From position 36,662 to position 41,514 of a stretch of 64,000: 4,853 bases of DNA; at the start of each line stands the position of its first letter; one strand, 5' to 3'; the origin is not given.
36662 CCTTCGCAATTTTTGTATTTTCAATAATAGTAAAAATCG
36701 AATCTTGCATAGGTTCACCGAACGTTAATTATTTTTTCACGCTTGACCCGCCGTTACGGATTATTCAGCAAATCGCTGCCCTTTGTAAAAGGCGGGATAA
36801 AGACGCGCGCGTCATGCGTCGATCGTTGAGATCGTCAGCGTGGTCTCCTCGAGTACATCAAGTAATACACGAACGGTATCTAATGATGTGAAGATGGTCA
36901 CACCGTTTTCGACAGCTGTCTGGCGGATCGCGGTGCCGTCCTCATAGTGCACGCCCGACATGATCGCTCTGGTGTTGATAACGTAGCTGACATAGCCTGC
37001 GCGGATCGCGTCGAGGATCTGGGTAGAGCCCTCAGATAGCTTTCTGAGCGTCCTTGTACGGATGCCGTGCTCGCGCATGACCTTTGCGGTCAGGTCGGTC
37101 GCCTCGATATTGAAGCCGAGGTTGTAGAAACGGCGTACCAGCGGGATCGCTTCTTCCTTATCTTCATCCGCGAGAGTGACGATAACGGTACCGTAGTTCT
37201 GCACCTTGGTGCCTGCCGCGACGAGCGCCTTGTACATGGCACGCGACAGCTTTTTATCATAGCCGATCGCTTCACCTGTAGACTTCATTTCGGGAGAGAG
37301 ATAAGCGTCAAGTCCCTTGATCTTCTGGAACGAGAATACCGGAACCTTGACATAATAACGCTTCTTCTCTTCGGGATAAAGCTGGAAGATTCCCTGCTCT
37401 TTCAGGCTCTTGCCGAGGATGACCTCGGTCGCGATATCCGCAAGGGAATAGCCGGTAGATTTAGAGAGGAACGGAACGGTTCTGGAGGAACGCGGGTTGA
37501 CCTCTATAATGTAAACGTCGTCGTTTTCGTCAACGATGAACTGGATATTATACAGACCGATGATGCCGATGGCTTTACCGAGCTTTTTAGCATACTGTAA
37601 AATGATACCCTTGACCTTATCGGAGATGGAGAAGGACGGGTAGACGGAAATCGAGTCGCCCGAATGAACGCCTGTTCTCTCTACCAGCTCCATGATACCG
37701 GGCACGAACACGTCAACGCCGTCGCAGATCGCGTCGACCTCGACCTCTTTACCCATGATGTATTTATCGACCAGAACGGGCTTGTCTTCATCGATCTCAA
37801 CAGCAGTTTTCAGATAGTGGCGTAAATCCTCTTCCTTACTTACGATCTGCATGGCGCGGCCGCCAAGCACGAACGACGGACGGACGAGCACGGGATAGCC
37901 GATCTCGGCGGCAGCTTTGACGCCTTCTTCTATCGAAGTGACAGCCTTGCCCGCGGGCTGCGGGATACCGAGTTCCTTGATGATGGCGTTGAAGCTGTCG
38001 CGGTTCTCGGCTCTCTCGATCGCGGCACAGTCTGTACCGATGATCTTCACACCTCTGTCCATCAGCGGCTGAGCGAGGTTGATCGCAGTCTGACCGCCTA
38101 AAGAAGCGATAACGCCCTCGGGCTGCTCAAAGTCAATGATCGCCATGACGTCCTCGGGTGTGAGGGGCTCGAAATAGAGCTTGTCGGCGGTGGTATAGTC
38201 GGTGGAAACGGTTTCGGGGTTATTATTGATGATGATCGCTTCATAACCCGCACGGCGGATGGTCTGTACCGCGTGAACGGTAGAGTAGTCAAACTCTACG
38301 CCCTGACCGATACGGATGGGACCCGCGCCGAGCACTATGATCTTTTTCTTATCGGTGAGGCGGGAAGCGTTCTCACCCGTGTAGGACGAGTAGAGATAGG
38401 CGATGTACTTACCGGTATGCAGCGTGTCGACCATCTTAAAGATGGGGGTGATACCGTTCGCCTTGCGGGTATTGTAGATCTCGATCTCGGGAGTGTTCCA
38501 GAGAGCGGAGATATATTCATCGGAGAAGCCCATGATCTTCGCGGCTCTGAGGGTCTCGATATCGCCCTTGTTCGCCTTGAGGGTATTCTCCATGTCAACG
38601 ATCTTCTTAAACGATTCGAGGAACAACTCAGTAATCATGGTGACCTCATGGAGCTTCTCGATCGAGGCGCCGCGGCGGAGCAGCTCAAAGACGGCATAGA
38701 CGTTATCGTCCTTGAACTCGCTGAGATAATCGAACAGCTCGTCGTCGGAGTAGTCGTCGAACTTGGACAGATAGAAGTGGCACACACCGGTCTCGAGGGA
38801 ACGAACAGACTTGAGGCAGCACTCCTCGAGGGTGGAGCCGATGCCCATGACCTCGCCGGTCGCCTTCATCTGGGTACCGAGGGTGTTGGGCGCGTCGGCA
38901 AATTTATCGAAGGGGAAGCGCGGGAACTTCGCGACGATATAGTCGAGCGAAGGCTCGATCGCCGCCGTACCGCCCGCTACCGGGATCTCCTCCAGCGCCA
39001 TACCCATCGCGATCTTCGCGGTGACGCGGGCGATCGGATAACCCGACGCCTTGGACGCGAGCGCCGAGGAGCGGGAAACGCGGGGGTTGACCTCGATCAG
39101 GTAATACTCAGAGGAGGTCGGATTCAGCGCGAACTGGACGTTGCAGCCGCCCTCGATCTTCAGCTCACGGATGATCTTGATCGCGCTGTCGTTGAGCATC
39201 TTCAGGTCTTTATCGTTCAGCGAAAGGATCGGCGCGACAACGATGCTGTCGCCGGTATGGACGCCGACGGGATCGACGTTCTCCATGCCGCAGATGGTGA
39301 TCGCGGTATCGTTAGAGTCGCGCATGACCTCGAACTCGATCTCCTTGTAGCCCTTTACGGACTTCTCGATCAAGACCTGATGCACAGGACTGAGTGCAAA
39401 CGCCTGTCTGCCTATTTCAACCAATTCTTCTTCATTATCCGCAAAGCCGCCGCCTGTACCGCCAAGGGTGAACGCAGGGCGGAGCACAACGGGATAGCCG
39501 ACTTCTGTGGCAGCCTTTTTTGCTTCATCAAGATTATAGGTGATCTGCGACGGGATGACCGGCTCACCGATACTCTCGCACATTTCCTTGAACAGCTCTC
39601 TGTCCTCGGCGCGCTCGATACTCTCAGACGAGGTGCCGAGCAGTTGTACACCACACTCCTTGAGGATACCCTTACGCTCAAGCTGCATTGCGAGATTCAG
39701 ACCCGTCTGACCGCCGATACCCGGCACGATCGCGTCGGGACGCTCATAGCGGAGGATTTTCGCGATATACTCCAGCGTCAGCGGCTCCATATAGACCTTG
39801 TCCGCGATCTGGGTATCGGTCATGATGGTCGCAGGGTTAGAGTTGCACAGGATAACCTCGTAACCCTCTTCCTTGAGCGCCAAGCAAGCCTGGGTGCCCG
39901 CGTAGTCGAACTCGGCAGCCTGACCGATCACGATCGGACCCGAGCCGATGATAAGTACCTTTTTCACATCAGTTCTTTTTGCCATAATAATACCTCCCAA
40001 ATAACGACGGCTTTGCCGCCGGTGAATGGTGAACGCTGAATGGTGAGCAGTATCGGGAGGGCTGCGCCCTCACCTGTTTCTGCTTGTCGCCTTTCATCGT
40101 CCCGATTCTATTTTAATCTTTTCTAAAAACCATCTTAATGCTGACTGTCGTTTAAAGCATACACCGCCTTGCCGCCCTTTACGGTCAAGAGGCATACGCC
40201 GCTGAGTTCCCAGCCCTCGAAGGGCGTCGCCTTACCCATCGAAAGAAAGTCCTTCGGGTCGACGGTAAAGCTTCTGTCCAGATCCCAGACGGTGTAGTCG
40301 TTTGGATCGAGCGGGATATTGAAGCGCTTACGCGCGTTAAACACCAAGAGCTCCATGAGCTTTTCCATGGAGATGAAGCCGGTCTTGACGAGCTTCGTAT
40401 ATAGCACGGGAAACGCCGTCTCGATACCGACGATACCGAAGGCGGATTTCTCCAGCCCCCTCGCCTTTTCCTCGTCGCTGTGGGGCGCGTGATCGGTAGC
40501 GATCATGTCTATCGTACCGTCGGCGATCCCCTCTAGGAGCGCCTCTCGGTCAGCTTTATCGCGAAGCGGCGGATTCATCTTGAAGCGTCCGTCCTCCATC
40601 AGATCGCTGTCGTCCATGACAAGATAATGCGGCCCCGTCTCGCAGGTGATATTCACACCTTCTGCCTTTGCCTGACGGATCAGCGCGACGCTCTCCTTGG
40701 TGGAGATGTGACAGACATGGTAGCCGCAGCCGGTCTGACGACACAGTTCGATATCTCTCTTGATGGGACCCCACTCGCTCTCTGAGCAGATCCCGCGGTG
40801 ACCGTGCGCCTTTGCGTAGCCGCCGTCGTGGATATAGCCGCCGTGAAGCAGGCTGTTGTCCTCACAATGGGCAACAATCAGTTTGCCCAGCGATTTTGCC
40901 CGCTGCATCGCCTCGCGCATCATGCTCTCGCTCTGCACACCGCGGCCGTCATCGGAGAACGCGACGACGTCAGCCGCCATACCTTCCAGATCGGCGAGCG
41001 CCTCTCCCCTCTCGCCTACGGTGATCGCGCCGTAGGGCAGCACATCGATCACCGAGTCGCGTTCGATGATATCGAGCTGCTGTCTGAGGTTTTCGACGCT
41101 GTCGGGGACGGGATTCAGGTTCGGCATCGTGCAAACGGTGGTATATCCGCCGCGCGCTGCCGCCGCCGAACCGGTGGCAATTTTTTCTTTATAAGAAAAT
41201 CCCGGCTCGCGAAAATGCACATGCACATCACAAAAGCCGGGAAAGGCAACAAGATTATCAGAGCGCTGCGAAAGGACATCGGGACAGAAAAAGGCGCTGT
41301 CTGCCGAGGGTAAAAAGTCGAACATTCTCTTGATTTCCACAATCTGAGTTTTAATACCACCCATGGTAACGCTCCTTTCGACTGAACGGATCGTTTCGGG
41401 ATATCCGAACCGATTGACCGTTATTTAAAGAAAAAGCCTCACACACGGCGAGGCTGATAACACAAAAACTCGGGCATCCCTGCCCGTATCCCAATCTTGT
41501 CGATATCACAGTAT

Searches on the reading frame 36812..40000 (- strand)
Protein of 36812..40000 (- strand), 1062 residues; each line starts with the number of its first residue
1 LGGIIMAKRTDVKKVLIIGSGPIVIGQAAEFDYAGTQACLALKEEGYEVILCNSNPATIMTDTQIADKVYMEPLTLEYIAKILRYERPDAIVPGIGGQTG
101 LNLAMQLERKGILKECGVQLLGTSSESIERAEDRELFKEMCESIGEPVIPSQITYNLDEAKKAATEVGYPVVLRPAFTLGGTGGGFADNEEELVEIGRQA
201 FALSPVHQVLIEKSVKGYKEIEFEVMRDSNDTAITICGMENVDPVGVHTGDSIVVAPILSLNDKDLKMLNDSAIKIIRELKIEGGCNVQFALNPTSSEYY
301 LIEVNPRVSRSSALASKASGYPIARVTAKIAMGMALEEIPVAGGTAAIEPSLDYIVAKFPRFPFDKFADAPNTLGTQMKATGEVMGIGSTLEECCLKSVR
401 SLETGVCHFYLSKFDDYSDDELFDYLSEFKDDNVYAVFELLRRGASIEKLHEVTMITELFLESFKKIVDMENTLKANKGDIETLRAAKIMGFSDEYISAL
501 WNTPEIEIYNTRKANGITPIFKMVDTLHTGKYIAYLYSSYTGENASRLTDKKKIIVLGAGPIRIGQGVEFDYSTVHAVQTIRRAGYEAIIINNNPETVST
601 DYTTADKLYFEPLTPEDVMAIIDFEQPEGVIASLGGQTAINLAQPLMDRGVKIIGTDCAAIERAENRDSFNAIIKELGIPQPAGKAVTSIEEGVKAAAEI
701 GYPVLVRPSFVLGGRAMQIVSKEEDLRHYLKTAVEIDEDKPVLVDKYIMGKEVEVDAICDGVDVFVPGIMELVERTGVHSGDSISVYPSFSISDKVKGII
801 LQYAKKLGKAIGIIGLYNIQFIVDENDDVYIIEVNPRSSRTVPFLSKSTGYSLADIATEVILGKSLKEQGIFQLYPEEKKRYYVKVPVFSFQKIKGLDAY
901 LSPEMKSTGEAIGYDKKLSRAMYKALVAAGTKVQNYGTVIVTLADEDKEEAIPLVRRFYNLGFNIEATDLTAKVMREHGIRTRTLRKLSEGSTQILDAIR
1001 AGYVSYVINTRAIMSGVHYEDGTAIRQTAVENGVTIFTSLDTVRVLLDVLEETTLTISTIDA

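Call 35: search_protein_families(library=pfam, proteins=[window:36812-40000:-], max_evalue=0.01)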
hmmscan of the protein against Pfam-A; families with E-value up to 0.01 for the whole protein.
window:36812-40000:- (1062 aa): 14 families
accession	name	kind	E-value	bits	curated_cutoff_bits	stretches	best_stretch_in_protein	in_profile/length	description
PF02786.22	CPSase_L_D2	-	5.2e-114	379.4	19.8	2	133-338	1-210/211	Carbamoyl-phosphate synthase L chain, ATP binding domain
PF25596.1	CPSase_L_D1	-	4.3e-98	323.8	27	2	12-129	2-117/118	Carbamoyl phosphate synthase preATP-grasp domain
PF07478.18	Dala_Dala_lig_C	-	2.7e-21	76.4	24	2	676-837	4-175/204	D-ala D-ala ligase C-terminus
PF02787.25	CPSase_L_D3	-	2.9e-21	75.7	26.6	1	425-501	2-80/80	Carbamoyl-phosphate synthetase large chain, oligomerisation domain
PF02222.28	ATP-grasp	-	1.5e-14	54.5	27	2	674-838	3-163/179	ATP-grasp domain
PF02142.27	MGS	-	6.1e-14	52.4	24.1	1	951-1038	2-94/94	MGS-like domain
PF15632.11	ATPgrasp_Ter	-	6.8e-13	49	29.1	2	740-864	3-111/131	ATP-grasp in the biosynthetic pathway with Ter operon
PF02655.19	ATP-grasp_3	-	1.6e-12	48.3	23.2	1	674-837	11-156/160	ATP-grasp domain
PF01071.24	GARS_A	-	1.5e-07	31.9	27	1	672-765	8-106/194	Phosphoribosylglycinamide synthetase, ATP-grasp (A) domain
PF13549.11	ATP-grasp_5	-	1.8e-07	31.2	27.6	0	138-174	16-52/221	ATP-grasp domain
PF13535.11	ATP-grasp_4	-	1.4e-05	25.2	27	1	701-838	2-152/160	ATP-grasp domain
PF14398.11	ATPgrasp_YheCD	-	0.0012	18.6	26.8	1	791-842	180-231/255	YheC/D like ATP-grasp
PF08442.15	ATP-grasp_2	-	0.0078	16.3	29.5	0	672-716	9-54/202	ATP-grasp domain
PF06973.17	DUF1297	-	0.0089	16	23.8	0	810-864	114-168/188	Domain of unknown function (DUF1297)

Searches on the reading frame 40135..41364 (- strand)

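Call 35: search_protein_families(library=pfam, proteins=[window:40135-41364:-], max_evalue=0.01)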
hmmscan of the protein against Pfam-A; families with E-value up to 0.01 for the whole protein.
window:40135-41364:- (409 aa): 3 families
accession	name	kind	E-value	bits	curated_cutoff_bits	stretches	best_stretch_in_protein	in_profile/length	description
PF12890.13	DHOase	-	4.4e-23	82.4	21.2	1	40-225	4-142/142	Dihydro-orotase-like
PF01979.26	Amidohydro_1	-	3.1e-21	76.4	25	1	40-401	2-345/345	Amidohydrolase family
PF19799.5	DUF6282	-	0.00055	20.1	26.8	0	205-250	133-178/196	Family of unknown function (DUF6282)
